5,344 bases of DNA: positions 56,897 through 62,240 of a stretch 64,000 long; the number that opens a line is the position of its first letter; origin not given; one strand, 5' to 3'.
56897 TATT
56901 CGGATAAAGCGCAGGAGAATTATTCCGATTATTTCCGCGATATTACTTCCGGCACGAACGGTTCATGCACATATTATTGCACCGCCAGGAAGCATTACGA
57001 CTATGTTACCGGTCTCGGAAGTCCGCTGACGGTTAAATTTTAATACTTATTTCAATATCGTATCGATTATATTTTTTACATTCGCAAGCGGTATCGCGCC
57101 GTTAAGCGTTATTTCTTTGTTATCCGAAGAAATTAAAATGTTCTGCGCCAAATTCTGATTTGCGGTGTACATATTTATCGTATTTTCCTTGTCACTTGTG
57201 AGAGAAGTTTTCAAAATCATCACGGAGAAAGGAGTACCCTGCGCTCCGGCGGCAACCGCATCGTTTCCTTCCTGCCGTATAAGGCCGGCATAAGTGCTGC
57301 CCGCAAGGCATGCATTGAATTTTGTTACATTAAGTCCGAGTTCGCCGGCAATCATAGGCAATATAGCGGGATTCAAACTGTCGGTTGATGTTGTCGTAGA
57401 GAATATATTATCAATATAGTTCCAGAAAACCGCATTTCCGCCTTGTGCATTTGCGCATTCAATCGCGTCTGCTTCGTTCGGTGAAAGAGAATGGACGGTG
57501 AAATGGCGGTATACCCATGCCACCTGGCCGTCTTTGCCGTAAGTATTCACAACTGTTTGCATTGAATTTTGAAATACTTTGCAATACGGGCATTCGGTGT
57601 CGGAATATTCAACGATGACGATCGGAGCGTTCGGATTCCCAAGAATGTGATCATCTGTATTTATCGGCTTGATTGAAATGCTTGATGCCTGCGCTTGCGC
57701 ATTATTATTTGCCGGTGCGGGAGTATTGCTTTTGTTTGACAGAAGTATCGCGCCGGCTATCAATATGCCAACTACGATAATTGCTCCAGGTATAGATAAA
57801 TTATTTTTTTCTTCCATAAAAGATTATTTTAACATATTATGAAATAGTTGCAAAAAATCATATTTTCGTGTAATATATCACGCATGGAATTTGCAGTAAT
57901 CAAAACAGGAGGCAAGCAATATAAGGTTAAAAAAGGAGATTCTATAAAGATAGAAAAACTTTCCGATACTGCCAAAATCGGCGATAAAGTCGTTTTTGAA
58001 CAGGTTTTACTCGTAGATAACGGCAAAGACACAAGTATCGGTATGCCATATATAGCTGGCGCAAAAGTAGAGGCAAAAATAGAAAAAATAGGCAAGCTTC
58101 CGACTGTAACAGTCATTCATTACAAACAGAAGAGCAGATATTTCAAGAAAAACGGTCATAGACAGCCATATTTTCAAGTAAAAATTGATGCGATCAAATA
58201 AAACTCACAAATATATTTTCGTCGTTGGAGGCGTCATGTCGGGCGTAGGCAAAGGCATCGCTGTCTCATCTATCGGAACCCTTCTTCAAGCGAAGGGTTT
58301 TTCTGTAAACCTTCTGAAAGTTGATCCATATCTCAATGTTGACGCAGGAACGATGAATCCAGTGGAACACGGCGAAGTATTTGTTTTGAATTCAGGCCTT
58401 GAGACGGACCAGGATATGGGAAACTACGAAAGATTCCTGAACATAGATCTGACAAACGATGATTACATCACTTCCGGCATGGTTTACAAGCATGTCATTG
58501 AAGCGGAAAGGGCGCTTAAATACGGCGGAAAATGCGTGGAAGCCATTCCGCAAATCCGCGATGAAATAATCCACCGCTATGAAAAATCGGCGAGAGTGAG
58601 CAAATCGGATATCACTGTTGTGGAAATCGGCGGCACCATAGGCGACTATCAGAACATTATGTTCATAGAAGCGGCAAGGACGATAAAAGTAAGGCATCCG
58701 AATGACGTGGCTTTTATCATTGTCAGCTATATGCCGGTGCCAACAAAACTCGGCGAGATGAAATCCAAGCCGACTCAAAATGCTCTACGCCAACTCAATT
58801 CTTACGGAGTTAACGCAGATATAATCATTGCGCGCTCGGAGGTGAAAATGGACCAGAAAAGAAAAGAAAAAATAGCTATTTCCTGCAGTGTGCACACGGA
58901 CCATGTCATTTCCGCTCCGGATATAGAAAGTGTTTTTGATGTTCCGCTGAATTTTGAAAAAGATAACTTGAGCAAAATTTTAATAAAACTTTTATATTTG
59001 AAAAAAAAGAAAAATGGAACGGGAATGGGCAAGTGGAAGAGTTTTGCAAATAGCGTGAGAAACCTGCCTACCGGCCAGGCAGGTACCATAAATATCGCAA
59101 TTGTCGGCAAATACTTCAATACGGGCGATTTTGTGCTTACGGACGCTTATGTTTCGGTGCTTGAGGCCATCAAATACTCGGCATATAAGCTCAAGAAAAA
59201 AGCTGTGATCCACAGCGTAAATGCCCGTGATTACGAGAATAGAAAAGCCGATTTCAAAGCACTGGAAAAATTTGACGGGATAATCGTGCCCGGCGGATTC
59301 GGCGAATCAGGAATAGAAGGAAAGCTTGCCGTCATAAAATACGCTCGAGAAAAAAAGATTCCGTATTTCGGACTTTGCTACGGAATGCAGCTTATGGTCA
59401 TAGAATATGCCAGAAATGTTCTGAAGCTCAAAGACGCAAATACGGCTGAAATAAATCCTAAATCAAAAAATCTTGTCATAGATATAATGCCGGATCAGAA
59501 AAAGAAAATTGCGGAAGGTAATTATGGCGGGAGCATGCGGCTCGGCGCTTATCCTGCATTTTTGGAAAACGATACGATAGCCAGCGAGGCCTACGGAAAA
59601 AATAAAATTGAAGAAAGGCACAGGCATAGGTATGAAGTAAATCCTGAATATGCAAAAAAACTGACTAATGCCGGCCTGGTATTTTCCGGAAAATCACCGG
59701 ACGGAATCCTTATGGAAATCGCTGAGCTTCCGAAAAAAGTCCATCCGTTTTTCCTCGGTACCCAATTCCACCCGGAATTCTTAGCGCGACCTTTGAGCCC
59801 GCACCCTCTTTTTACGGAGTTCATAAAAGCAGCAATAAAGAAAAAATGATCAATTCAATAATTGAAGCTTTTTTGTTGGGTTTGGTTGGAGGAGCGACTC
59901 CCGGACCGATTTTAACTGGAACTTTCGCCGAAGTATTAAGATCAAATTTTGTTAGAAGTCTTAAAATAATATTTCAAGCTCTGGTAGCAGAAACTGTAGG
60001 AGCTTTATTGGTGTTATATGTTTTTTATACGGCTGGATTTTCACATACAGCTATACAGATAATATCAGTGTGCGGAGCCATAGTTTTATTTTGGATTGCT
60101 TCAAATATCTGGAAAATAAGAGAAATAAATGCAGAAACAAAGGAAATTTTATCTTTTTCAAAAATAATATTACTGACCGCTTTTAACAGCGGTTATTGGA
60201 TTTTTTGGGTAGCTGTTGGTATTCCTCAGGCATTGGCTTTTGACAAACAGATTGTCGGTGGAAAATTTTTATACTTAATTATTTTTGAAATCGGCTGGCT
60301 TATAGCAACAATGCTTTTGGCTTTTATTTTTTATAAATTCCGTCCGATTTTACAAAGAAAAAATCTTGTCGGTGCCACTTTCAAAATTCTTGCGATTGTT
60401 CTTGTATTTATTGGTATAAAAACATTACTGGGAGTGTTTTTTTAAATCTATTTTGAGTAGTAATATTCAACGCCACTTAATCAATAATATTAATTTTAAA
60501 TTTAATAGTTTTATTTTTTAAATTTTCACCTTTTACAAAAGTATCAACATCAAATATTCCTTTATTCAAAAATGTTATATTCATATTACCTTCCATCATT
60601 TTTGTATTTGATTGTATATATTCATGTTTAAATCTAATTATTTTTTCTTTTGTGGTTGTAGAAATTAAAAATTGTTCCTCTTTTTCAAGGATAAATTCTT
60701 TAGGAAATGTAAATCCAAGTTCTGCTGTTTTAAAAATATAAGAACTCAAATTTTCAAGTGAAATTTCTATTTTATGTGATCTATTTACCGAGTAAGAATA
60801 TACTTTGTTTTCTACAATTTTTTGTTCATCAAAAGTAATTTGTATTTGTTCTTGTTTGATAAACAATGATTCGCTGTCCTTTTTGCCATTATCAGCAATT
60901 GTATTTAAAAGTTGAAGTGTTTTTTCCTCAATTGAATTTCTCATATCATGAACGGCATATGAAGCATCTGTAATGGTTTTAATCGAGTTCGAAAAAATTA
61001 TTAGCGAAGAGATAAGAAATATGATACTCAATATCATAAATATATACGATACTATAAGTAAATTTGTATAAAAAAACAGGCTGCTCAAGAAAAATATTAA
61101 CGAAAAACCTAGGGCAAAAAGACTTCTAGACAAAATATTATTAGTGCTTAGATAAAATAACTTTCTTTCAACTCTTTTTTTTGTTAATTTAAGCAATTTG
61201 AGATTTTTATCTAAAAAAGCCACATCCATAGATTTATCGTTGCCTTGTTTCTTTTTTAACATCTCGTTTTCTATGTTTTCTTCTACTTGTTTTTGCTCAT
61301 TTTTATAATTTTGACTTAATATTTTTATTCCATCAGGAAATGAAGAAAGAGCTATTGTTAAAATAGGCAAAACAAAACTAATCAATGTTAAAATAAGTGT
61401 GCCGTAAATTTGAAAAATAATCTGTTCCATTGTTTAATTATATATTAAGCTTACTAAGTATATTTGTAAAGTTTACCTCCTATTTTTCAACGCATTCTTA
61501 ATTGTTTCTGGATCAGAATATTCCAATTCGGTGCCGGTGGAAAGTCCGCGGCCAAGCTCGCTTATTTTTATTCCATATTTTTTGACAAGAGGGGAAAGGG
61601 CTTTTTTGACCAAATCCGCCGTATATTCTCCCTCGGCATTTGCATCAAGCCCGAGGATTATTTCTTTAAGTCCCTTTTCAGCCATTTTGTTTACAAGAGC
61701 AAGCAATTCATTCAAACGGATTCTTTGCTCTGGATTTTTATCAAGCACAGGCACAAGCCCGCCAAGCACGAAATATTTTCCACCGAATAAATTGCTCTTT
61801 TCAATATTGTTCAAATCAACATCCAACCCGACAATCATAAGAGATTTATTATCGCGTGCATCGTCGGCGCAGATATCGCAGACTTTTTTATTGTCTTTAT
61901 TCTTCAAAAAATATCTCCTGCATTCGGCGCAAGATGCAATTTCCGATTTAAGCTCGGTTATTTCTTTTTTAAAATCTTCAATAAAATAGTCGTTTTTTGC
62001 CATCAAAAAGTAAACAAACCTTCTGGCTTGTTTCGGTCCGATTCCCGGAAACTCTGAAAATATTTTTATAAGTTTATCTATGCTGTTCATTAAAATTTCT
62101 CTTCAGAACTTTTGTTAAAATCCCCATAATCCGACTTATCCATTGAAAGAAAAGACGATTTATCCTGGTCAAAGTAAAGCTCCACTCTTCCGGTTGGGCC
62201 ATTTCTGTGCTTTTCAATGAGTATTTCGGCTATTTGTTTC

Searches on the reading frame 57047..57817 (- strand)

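Call 75: search_protein_families(library=pfam, proteins=[window:57047-57817:-], max_evalue=0.01)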
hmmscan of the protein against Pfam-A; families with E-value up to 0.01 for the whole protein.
window:57047-57817:- (256 aa): 2 families
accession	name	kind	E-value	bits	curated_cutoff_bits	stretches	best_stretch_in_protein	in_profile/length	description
PF13462.12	Thioredoxin_4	-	2.1e-21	77.2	23.2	1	55-198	4-142/165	Thioredoxin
PF01323.26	DSBA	-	4.5e-12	46.6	25.6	2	149-200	121-172/191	DSBA-like thioredoxin domain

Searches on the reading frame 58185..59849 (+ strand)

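Call 10: search_protein_families(library=pfam, proteins=[window:58185-59849:+], max_evalue=0.001)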
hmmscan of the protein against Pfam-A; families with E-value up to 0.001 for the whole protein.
window:58185-59849:+ (554 aa): 3 families
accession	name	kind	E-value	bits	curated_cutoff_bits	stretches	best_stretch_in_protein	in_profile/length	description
PF06418.20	CTP_synth_N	-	1.5e-98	329.8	26.1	1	9-271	1-264/265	CTP synthase N-terminus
PF00117.34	GATase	-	2.5e-39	135.4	22.8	1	317-548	1-189/190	Glutamine amidotransferase class-I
PF07722.19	Peptidase_C26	-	1.2e-07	32.2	20.5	1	380-531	94-219/219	Peptidase C26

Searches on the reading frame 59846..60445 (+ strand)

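Call 75: search_protein_families(library=pfam, proteins=[window:59846-60445:+], max_evalue=0.01)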
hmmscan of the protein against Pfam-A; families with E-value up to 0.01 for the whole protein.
window:59846-60445:+ (199 aa): 1 family
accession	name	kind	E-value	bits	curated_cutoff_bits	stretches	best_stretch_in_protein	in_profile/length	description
PF01810.24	LysE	-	0.00036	20.5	25.6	1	16-194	4-190/193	LysE type translocator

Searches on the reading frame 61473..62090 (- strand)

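Call 75: search_protein_families(library=pfam, proteins=[window:61473-62090:-], max_evalue=0.01)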
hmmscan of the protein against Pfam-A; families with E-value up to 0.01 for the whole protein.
window:61473-62090:- (205 aa): 4 families
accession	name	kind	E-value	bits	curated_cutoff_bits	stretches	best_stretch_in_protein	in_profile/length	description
PF13662.12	Toprim_4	-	1.1e-08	35.6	25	1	84-178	3-83/85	Toprim domain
PF21175.2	RecR_C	-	1e-06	28.5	22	1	182-205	1-24/24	RecR, C-terminal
PF01751.28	Toprim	-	1.8e-06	28.4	23.1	1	85-179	3-96/96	Toprim domain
PF21176.3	RecR_HhH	-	2.7e-06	27.5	27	1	4-43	1-40/45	RecR, helix-hairpin-helix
